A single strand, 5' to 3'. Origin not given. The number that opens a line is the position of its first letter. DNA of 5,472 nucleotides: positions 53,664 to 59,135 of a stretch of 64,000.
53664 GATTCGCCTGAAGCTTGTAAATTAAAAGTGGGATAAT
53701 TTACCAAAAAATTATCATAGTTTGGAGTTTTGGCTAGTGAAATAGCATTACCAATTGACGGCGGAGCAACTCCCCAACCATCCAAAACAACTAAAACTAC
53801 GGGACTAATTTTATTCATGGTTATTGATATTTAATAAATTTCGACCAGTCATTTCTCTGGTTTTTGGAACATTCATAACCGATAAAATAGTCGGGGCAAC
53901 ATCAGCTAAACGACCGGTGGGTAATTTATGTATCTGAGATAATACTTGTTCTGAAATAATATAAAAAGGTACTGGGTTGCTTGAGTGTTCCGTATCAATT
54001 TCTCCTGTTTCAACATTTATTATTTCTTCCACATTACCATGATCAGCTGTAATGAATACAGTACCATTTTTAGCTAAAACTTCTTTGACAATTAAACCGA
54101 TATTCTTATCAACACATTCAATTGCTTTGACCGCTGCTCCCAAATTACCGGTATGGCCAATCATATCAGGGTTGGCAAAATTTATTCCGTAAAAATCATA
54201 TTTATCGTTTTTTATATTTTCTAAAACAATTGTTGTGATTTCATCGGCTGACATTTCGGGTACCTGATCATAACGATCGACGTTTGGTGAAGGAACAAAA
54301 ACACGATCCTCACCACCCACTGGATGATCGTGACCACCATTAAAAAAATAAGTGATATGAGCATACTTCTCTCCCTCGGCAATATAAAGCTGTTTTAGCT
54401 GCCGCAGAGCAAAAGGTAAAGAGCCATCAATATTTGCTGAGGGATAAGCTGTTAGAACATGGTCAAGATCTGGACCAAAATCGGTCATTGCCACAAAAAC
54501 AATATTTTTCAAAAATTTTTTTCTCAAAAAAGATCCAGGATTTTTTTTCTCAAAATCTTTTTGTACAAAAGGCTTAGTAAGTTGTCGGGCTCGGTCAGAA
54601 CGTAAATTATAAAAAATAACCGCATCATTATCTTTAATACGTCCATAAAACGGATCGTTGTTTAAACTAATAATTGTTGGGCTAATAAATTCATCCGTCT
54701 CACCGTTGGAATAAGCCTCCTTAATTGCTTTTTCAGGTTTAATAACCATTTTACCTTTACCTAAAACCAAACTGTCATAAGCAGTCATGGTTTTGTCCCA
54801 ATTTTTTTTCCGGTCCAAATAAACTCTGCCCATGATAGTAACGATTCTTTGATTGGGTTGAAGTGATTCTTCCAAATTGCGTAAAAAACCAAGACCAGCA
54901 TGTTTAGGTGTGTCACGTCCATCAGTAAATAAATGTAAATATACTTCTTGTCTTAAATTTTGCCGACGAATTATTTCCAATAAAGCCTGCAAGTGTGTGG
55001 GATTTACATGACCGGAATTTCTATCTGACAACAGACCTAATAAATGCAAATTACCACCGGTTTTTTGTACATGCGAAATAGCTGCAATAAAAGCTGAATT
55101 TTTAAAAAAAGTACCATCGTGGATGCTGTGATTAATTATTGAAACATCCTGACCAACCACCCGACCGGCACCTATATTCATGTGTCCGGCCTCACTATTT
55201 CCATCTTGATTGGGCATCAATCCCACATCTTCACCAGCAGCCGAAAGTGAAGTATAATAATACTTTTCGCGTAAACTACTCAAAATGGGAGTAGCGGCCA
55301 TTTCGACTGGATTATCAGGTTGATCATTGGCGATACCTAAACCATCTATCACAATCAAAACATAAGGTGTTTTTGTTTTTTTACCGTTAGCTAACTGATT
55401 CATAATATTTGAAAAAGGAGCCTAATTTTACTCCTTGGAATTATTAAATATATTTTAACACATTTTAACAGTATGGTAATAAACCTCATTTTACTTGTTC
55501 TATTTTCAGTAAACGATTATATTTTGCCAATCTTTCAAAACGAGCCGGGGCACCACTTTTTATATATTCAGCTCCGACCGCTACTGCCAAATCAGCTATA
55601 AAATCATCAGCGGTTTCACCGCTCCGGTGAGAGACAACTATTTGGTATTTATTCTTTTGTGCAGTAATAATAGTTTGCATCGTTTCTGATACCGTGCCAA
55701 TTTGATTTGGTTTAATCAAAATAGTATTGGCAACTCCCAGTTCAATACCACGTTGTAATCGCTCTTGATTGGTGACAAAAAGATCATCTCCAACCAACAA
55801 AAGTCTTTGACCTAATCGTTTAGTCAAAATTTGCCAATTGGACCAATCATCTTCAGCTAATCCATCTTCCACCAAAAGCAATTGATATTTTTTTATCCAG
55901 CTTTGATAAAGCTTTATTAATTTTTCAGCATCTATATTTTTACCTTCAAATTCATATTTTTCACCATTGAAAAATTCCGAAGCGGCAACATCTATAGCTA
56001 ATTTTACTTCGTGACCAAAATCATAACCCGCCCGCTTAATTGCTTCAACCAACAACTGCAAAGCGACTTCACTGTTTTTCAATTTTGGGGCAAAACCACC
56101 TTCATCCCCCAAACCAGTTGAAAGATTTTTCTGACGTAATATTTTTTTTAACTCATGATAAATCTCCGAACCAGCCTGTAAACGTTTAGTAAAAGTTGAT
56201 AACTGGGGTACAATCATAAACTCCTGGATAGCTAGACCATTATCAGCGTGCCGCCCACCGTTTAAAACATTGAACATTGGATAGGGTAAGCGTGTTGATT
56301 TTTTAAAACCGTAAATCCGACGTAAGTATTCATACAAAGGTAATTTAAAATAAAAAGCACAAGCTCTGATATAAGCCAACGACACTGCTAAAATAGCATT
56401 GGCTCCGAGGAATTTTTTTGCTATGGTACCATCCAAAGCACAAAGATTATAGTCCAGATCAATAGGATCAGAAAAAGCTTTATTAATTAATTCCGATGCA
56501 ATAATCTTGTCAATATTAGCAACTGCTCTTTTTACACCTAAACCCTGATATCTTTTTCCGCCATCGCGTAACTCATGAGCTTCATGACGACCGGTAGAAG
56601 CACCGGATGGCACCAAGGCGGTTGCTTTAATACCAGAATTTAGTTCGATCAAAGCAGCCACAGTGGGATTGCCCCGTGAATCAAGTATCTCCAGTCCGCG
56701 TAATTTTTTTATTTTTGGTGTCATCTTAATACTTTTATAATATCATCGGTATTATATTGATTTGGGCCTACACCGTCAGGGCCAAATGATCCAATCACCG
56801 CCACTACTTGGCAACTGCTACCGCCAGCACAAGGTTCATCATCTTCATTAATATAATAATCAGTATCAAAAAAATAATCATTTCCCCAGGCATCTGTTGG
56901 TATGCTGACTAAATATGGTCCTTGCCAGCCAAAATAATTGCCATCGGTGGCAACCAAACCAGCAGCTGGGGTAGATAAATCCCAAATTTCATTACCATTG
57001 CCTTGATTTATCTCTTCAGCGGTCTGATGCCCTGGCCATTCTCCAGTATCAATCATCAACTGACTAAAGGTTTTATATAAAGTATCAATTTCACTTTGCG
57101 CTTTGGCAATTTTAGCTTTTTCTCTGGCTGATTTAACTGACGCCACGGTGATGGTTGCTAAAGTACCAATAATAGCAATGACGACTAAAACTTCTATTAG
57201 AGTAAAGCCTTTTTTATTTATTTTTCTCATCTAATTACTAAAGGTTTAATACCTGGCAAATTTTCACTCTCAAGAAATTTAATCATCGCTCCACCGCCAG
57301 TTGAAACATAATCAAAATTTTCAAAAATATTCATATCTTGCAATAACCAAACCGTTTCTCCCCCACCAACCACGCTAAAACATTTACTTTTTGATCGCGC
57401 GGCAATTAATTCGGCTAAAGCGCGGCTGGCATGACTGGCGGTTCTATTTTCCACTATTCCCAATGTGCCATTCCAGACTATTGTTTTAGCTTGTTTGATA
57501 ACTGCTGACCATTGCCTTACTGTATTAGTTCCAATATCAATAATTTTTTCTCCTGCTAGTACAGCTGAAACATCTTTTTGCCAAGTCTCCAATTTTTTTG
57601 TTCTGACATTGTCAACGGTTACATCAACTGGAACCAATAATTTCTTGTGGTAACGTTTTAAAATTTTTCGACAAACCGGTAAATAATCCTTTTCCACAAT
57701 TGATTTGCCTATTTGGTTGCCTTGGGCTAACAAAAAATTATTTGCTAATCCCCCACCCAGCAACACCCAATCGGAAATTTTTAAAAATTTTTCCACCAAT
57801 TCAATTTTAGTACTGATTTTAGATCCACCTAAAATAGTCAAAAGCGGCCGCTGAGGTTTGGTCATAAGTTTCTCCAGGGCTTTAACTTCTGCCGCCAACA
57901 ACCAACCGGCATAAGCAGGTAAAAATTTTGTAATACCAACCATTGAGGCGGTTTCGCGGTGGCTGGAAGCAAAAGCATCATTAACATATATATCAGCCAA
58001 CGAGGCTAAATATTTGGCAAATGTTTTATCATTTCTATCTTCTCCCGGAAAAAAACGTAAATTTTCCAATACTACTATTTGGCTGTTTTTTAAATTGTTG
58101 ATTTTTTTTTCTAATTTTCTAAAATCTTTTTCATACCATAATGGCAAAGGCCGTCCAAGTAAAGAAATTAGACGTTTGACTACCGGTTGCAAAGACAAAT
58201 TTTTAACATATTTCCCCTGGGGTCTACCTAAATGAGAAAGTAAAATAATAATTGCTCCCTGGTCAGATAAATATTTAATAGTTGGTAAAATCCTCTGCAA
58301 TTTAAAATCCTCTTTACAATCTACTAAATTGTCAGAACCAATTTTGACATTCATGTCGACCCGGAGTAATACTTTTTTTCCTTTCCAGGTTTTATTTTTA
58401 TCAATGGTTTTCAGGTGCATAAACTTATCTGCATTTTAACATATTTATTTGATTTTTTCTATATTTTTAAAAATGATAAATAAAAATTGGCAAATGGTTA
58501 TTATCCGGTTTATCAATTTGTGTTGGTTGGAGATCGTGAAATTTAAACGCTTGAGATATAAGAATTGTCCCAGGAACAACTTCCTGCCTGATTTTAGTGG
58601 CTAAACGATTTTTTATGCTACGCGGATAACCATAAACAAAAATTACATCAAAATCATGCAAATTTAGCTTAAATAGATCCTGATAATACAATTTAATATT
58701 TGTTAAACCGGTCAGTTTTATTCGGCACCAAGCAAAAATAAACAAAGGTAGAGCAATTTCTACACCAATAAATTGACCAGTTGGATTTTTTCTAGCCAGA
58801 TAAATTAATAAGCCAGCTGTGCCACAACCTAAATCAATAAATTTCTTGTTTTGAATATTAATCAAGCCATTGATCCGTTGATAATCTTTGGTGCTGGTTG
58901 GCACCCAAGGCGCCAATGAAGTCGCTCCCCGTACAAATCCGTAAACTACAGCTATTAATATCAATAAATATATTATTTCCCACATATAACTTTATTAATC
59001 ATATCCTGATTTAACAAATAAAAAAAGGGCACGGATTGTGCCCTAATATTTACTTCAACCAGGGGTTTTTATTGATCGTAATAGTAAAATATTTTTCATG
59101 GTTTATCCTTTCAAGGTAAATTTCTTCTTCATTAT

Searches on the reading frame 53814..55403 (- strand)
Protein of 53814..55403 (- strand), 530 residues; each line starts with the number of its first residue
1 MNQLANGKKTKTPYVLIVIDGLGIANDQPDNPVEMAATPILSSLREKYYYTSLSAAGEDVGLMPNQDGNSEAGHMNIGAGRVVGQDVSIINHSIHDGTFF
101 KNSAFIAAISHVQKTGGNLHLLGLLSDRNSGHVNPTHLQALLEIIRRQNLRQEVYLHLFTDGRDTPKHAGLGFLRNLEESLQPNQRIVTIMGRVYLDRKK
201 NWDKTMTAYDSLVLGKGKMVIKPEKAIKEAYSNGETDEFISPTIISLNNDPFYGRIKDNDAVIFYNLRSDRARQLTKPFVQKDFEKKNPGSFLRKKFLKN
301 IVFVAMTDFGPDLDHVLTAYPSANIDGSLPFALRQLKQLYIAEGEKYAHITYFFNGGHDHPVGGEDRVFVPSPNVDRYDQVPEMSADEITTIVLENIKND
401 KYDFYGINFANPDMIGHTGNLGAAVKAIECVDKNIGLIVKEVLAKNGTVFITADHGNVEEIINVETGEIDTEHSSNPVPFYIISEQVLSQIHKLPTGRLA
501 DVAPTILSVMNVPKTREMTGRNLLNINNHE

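Call 8: search_protein_families(library=pfam, proteins=[window:53814-55403:-])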
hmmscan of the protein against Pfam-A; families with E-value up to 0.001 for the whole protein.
window:53814-55403:- (530 aa): 4 families
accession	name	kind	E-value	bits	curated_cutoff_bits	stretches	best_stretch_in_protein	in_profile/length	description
PF01676.23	Metalloenzyme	-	1.6e-64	218.3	24.3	1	13-513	2-251/252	Metalloenzyme superfamily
PF06415.18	iPGM_N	-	1.3e-58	198.5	27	1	90-309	1-215/217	BPG-independent PGAM N-terminus (iPGM_N)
PF00884.28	Sulfatase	-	5.6e-06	26.3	25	1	397-512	200-301/301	Sulfatase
PF01663.27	Phosphodiest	-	2.6e-05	24.4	23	1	384-459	136-223/342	Type I phosphodiesterase / nucleotide pyrophosphatase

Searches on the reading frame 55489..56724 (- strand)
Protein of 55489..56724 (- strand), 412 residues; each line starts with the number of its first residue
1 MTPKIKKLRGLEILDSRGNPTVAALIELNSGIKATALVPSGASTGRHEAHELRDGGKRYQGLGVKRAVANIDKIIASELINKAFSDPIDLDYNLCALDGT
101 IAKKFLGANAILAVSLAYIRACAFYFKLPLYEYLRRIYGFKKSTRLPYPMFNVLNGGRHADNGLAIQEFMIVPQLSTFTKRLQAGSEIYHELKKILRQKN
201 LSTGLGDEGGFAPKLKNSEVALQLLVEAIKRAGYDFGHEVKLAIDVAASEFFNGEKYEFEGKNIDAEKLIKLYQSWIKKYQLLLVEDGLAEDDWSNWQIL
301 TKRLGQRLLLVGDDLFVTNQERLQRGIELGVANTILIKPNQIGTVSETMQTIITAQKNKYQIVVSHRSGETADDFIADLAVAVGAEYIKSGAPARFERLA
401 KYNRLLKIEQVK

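Call 8: search_protein_families(library=pfam, proteins=[window:55489-56724:-])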
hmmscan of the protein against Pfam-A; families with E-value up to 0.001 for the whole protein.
window:55489-56724:- (412 aa): 2 families
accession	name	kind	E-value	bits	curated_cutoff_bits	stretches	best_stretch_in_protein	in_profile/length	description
PF00113.28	Enolase_C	-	4.5e-101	338.5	21.5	1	145-410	3-279/296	Enolase, C-terminal TIM barrel domain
PF03952.21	Enolase_N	-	6.8e-43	146.4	35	1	5-134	1-131/131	Enolase, N-terminal domain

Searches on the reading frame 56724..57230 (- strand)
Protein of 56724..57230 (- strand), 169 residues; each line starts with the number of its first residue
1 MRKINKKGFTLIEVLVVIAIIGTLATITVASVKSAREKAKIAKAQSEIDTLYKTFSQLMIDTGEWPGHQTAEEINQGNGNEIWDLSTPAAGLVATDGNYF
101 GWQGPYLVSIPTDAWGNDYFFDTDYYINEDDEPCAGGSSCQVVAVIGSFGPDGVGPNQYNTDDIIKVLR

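Call 8: search_protein_families(library=pfam, proteins=[window:56724-57230:-])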
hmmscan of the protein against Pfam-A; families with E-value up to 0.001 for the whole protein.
window:56724-57230:- (169 aa): 2 families
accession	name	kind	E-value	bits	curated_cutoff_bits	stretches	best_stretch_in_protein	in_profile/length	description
PF07963.17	N_methyl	-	1e-08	34.8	21.2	1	5-28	3-26/27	Prokaryotic N-terminal methylation motif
PF08334.16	T2SSG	-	1.9e-07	31.5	21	0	95-122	48-77/108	Type II secretion system (T2SS), protein G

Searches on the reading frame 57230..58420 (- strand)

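Call 8: search_protein_families(library=pfam, proteins=[window:57230-58420:-])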
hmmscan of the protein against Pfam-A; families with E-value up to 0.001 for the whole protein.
window:57230-58420:- (397 aa): 1 family
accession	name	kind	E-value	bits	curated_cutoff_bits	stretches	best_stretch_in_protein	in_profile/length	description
PF00162.24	PGK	-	1.3e-120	403.4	27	1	11-385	5-378/379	Phosphoglycerate kinase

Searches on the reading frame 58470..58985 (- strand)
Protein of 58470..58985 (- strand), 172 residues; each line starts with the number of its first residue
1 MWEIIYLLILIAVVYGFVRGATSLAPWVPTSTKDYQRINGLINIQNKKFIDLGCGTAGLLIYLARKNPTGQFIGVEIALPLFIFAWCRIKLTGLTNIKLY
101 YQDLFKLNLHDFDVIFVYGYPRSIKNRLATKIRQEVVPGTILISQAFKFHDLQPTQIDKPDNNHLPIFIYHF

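Call 8: search_protein_families(library=pfam, proteins=[window:58470-58985:-])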
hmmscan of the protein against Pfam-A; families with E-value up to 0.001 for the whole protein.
window:58470-58985:- (172 aa): 5 families
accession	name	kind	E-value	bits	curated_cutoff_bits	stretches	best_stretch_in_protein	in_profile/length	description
PF02390.23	Methyltransf_4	-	4.7e-10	39.6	24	1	46-107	2-63/173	Putative methyltransferase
PF13847.12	Methyltransf_31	-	4.2e-09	36.7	27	1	46-147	4-112/145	Methyltransferase domain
PF13649.12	Methyltransf_25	-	2e-06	28.8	27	1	50-118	2-71/97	Methyltransferase domain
PF08242.18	Methyltransf_12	-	7e-05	23.9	30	1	50-119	1-73/98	Methyltransferase domain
PF08241.18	Methyltransf_11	-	0.00066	20.7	21.2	1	51-119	2-68/95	Methyltransferase domain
